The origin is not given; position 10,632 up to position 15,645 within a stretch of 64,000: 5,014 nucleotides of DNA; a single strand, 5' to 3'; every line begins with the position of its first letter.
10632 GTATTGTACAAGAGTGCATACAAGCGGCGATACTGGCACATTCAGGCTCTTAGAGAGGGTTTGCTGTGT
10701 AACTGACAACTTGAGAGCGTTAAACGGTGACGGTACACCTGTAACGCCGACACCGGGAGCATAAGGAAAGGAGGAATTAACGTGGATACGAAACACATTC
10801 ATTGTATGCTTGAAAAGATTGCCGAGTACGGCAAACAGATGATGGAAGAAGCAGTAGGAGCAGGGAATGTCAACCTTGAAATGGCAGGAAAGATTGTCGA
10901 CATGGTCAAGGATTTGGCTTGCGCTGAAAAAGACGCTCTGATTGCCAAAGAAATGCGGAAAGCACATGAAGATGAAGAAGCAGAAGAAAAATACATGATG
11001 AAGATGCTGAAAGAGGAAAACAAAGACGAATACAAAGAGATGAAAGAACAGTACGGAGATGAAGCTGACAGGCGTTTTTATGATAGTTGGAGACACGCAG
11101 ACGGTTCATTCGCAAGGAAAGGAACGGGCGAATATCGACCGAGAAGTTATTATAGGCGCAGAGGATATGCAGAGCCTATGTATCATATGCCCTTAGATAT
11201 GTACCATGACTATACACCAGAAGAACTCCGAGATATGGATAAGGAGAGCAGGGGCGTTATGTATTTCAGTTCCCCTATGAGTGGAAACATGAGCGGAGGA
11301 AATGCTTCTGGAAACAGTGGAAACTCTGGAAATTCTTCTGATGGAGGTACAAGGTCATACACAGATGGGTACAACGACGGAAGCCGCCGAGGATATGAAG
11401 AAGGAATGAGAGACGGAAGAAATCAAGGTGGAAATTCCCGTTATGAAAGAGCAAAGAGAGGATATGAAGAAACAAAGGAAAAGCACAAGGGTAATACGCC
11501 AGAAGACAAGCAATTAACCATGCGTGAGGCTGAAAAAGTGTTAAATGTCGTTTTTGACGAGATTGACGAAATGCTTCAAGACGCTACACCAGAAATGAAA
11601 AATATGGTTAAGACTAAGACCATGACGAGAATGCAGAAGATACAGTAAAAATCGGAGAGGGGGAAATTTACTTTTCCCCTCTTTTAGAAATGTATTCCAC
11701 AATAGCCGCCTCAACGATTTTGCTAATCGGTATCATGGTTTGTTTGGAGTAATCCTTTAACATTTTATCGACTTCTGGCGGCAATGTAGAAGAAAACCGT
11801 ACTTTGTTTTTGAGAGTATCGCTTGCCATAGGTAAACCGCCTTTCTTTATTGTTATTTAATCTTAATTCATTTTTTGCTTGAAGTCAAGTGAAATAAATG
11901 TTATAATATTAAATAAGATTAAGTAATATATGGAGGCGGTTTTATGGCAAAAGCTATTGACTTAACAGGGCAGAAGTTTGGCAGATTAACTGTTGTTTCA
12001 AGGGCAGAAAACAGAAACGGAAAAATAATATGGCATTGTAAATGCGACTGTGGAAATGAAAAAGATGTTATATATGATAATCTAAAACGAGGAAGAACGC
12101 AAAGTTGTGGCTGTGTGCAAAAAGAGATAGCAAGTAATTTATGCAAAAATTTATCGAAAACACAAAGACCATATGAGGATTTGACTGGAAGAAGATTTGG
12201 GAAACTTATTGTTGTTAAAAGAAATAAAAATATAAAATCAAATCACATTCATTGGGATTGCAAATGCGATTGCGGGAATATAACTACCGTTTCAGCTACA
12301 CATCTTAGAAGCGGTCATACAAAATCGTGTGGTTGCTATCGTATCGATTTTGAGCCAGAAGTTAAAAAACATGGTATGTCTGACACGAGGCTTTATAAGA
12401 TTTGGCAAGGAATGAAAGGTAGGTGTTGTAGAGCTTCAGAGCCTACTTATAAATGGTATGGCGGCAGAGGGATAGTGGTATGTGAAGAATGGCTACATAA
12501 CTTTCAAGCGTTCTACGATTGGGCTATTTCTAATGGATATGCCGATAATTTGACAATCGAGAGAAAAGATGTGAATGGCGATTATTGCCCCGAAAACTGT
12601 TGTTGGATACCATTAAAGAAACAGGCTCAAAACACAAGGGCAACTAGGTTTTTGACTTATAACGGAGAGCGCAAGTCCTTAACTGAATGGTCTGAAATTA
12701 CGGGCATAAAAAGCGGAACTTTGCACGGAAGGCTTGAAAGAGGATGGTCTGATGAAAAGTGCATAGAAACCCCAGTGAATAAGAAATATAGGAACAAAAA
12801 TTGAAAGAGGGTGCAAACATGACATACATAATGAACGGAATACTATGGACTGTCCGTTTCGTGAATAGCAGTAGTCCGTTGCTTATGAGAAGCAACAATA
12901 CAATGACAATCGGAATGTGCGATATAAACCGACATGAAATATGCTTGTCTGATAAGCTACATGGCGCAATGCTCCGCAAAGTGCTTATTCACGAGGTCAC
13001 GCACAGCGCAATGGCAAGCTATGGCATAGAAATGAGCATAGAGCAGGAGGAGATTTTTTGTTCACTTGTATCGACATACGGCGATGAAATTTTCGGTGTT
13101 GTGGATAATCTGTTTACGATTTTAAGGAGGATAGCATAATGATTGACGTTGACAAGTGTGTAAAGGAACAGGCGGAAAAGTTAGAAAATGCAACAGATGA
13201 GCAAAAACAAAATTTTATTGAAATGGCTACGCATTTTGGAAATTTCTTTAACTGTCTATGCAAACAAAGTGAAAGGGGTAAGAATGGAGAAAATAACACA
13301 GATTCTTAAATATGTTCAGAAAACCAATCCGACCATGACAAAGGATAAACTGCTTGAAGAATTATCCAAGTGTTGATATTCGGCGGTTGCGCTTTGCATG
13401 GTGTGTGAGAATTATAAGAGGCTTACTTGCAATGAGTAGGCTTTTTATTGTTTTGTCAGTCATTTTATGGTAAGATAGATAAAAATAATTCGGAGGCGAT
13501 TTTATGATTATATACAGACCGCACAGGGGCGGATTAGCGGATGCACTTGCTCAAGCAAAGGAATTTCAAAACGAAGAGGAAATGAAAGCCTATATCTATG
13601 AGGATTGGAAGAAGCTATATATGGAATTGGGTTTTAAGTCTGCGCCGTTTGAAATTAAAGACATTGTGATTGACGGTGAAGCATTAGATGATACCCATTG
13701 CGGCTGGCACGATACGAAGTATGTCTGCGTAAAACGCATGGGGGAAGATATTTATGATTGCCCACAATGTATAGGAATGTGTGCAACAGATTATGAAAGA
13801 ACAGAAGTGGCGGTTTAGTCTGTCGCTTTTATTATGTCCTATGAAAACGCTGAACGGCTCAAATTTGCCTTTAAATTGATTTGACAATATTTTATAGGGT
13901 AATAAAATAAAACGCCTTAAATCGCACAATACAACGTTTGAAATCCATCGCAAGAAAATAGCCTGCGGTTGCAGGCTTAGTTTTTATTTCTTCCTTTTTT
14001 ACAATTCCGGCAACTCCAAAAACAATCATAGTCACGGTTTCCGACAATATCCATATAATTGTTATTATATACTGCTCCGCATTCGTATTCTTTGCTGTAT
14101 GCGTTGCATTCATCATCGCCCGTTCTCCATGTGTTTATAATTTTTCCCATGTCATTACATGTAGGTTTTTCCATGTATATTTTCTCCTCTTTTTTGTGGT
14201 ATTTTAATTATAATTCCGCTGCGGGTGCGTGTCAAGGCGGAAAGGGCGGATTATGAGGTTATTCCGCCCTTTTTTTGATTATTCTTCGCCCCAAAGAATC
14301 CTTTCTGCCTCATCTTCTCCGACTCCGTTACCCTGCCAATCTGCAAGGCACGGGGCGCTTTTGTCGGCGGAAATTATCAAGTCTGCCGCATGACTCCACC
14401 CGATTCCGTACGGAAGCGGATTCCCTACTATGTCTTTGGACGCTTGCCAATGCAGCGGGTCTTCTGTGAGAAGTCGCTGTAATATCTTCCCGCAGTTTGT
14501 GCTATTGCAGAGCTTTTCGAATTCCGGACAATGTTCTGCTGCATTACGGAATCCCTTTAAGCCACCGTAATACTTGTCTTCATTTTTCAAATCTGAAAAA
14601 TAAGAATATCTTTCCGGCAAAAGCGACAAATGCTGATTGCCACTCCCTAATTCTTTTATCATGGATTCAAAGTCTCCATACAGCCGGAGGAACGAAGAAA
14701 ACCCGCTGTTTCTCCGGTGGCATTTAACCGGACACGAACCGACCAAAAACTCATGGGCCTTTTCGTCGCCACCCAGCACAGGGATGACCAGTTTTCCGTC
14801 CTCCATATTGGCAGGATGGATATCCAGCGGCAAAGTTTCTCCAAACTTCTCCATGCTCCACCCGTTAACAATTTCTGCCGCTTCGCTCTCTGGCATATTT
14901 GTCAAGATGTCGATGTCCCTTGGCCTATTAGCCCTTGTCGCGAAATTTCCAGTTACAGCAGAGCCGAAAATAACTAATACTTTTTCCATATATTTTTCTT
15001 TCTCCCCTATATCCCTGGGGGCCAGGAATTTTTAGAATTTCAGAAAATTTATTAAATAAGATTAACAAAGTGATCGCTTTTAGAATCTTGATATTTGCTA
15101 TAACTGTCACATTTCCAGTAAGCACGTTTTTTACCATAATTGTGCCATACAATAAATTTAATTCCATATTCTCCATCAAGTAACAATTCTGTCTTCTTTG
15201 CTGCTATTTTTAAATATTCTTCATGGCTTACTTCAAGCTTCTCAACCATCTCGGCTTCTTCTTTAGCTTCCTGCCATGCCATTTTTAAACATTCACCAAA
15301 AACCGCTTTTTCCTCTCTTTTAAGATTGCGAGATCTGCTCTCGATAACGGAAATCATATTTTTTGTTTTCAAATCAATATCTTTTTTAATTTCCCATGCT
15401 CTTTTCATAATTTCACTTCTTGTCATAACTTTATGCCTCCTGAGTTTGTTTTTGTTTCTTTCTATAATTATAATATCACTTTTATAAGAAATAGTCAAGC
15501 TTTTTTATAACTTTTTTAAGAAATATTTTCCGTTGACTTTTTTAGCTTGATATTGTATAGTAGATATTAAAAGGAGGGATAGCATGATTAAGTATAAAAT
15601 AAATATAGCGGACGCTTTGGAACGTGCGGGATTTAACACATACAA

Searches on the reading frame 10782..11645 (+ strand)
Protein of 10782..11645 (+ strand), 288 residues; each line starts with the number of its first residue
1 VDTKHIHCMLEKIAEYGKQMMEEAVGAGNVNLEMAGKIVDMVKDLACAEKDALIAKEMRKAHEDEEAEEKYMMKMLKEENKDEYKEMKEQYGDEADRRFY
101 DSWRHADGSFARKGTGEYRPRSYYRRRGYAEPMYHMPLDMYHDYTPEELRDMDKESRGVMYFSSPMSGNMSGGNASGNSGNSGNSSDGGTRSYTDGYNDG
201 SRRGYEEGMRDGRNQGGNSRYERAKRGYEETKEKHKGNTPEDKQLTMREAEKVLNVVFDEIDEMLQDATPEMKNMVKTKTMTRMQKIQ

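Call 33: search_protein_families(library=pfam, proteins=[window:10782-11645:+], max_evalue=0.01)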
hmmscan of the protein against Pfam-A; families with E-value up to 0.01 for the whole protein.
window:10782-11645:+ (288 aa): 0 families

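Call 77: search_protein_families(library=phrogs, proteins=[window:10782-11645:+], max_evalue=0.001)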
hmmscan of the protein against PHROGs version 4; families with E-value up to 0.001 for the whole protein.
window:10782-11645:+ (288 aa): 1 family
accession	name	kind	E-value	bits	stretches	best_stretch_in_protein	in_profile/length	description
phrog_20392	-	unknown function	0.00012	22.9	1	171-280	59-165/228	-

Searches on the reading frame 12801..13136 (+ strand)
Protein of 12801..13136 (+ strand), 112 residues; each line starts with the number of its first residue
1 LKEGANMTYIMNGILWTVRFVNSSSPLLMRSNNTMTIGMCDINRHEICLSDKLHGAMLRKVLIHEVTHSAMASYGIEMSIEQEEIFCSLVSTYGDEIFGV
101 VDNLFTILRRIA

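Call 33: search_protein_families(library=pfam, proteins=[window:12801-13136:+], max_evalue=0.01)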
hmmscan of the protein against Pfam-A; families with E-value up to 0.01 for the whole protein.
window:12801-13136:+ (112 aa): 2 families
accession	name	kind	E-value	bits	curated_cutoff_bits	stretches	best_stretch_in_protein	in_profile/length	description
PF20573.4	DUF6782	-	0.00045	20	27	1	28-77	60-109/241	Putative metallopeptidase family (DUF6782)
PF10263.15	SprT-like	-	0.00046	20.5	25.6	1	32-71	28-74/108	SprT-like family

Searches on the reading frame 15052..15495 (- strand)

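Call 33: search_protein_families(library=pfam, proteins=[window:15052-15495:-], max_evalue=0.01)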
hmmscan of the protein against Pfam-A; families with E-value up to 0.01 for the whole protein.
window:15052-15495:- (147 aa): 1 family
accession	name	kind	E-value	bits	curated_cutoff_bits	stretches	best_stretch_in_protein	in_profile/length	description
PF07410.16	Phage_Gp111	-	0.0047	17.9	27.1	0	63-143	22-108/117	Streptococcus thermophilus bacteriophage Gp111 protein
